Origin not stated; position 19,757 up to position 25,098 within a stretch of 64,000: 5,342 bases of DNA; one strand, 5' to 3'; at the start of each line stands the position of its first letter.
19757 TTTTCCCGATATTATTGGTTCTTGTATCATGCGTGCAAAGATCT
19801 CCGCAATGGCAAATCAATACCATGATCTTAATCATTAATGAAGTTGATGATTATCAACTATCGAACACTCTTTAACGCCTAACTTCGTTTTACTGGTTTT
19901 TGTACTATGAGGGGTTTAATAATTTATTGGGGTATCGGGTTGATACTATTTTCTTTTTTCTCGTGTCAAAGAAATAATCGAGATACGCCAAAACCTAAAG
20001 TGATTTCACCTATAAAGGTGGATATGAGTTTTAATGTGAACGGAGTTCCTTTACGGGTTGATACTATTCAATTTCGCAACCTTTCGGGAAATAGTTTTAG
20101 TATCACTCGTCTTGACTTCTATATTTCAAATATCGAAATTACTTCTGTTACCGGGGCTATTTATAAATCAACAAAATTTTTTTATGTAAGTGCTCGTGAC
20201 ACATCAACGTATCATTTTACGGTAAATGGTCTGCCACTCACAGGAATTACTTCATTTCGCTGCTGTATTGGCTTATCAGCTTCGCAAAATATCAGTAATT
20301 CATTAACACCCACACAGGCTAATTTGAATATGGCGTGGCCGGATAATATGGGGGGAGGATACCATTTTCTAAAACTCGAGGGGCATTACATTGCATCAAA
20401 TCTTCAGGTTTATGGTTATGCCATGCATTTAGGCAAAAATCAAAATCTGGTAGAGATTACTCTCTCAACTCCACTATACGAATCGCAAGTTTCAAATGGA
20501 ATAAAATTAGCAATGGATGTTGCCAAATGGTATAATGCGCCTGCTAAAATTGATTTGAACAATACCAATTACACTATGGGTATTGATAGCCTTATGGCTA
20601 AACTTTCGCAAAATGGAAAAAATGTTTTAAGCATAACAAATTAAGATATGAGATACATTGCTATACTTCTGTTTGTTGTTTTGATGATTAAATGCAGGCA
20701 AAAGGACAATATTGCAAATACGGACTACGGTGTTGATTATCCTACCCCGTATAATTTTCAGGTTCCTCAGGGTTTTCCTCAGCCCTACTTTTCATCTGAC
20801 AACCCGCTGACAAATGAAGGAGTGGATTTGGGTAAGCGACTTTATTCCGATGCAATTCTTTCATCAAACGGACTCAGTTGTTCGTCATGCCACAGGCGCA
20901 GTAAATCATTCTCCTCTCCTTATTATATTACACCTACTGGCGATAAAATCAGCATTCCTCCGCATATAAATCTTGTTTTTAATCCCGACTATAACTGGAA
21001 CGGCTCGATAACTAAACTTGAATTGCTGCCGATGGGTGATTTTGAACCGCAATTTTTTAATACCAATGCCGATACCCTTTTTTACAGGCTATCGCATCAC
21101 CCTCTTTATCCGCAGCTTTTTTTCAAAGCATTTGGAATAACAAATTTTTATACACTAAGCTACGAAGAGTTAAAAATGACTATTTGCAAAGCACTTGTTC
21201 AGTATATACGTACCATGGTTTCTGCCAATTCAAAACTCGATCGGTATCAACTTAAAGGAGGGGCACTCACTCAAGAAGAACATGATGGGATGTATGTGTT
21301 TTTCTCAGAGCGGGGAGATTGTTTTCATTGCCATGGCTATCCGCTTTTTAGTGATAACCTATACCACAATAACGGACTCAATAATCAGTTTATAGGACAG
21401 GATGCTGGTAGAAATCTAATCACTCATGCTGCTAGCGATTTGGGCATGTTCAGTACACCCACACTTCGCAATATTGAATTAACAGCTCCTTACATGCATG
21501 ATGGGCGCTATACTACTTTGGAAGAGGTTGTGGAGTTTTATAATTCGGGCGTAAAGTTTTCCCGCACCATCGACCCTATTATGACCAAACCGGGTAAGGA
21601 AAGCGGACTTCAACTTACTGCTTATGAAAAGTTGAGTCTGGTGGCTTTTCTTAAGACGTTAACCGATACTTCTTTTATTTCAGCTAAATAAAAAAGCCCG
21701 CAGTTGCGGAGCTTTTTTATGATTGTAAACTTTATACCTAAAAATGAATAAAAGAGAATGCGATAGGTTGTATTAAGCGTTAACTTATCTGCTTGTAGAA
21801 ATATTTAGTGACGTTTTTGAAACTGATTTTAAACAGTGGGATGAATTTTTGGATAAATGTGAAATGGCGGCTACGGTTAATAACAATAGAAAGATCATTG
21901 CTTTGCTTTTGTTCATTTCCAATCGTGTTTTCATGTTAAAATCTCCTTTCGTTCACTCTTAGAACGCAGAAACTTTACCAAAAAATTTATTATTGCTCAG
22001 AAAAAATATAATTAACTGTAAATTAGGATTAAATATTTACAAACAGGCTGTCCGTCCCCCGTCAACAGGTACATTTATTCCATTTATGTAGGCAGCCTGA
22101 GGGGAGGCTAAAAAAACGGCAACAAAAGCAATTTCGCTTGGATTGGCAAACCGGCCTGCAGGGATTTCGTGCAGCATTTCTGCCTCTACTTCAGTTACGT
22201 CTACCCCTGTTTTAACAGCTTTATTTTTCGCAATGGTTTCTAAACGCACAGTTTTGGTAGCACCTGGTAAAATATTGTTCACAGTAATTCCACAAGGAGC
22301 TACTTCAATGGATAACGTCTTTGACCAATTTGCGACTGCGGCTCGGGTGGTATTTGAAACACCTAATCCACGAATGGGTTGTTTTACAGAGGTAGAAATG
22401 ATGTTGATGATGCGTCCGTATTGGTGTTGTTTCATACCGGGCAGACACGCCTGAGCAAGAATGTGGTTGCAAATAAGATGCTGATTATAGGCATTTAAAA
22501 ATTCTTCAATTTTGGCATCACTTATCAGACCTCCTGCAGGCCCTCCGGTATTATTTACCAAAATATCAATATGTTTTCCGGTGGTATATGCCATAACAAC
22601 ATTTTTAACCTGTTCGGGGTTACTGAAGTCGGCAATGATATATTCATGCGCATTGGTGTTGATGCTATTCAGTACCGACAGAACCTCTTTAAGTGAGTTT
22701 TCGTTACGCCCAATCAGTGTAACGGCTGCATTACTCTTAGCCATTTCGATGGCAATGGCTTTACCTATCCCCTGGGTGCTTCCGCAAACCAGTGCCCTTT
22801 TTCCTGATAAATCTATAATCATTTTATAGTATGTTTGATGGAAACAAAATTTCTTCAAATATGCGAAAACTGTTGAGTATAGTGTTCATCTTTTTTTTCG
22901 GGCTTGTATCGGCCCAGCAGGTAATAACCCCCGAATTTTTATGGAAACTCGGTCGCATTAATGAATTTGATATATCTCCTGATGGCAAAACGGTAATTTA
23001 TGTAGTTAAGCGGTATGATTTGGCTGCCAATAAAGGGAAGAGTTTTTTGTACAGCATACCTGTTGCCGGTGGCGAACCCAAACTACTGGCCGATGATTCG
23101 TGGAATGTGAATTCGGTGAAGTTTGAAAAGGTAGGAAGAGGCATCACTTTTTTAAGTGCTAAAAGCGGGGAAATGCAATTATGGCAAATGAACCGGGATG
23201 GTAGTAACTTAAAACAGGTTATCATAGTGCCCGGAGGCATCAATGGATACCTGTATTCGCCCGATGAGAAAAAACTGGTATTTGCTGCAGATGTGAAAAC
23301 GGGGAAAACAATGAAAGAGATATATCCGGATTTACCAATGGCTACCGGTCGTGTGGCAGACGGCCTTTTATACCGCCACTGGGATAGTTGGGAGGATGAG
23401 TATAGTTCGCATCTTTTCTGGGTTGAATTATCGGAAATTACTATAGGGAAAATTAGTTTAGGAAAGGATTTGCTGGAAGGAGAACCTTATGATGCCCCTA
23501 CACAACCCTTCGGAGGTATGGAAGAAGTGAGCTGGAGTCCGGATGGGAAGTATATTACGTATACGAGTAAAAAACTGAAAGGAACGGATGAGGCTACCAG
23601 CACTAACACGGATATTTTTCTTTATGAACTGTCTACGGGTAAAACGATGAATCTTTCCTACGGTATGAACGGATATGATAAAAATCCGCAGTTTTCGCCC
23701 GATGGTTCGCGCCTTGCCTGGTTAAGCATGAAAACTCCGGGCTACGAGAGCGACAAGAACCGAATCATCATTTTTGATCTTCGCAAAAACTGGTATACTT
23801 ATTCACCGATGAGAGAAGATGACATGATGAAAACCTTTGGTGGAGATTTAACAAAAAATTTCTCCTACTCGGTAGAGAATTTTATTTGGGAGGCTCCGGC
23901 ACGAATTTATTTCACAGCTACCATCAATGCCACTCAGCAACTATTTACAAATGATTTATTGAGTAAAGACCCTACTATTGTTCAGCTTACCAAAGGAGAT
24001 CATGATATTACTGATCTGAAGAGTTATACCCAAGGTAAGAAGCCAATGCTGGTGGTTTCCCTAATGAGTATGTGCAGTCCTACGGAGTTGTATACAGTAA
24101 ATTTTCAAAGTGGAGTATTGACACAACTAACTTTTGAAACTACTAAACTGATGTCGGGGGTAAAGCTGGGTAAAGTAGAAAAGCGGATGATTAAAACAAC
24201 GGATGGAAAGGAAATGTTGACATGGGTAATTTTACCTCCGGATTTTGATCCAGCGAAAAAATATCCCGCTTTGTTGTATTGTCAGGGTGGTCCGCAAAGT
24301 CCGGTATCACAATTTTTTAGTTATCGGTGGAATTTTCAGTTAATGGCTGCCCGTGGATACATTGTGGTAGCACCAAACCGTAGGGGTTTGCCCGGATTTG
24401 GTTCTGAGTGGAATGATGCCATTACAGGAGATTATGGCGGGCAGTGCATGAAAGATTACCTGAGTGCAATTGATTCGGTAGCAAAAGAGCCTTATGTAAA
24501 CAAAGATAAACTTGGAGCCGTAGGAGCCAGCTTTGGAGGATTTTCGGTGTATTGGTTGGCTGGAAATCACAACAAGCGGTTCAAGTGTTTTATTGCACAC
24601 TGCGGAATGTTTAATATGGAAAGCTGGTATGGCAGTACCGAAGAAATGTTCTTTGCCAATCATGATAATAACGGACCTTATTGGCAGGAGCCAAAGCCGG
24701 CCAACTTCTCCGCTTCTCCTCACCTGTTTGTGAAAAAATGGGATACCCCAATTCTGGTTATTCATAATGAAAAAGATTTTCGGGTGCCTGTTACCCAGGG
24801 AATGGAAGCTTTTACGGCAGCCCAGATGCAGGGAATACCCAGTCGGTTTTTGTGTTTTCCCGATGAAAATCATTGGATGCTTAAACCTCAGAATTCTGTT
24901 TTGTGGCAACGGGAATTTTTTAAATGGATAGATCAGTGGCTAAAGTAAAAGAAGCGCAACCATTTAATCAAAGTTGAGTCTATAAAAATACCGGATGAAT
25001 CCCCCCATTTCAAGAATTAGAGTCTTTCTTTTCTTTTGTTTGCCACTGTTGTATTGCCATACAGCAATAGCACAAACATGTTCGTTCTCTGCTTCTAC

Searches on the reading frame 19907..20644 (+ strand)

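Call 5: search_protein_families(library=pfam, proteins=[window:19907-20644:+])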
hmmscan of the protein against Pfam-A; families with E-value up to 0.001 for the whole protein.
window:19907-20644:+ (245 aa): 1 family
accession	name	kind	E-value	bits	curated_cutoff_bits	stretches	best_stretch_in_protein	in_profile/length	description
PF20243.3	MbnP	-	1.2e-25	90.9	27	1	36-223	4-187/189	MbnP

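Call 8: search_protein_families(library=ncbifam, proteins=[window:19907-20644:+])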
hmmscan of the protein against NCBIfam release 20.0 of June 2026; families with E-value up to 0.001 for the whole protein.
window:19907-20644:+ (245 aa): 0 families

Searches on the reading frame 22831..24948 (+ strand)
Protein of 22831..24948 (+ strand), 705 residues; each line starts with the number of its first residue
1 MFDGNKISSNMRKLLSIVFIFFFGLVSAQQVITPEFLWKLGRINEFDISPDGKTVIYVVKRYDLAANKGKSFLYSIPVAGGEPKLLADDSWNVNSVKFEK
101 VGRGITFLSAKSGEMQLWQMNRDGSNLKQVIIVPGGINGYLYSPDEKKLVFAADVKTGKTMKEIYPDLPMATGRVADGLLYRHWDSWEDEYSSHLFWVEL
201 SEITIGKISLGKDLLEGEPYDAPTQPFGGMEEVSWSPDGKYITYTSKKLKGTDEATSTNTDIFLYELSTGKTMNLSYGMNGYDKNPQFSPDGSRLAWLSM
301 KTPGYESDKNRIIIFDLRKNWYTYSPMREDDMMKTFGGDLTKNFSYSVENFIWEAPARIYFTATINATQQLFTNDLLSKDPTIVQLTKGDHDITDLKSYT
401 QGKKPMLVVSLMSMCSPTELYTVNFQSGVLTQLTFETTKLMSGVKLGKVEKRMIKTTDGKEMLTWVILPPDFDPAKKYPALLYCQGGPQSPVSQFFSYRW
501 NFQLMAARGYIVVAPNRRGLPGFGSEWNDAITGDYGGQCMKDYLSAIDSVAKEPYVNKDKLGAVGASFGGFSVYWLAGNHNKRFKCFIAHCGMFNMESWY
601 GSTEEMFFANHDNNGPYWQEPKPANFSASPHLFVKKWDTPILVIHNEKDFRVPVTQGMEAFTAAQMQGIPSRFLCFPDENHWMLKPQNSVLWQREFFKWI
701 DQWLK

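Call 63: search_protein_families(library=pfam, max_evalue=0.01, proteins=[window:22831-24948:+])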
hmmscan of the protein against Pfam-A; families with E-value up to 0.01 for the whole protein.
window:22831-24948:+ (705 aa): 11 families
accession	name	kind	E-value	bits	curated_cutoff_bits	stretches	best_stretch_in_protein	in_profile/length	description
PF00326.27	Peptidase_S9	-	6.7e-56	189.6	22.6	1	497-705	2-211/213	Prolyl oligopeptidase family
PF07676.18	PD40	-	3.6e-15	55.9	20.9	2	228-247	9-28/38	WD40-like Beta Propeller Repeat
PF02129.25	Peptidase_S15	-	8.2e-11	42.5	23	1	458-600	1-137/262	X-Pro dipeptidyl-peptidase (S15 family)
PF00561.26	Abhydrolase_1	-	7.7e-10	39.3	25.8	1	479-596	1-103/245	alpha/beta hydrolase fold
PF00930.27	DPPIV_N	-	2.4e-08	33.5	22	0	353-445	244-335/354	Dipeptidyl peptidase IV (DPP IV) N-terminal region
PF00756.26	Esterase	-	7.9e-06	26.3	22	1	459-658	5-192/251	Putative esterase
PF01738.24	DLH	-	3e-05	24.1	21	1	506-688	38-193/217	Dienelactone hydrolase family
PF20434.5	BD-FAE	-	7.8e-05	22.7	26.8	1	583-658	132-209/215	BD-FAE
PF12697.13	Abhydrolase_6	-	0.002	19.3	26.3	0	497-583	11-85/217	Alpha/beta hydrolase family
PF25174.1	Beta-prop_THOC3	-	0.0036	16.8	305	0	232-296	93-145/272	THOC3 beta-propeller domain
PF12146.15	Hydrolase_4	-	0.0044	16.8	27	0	503-597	25-114/239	Serine aminopeptidase, S33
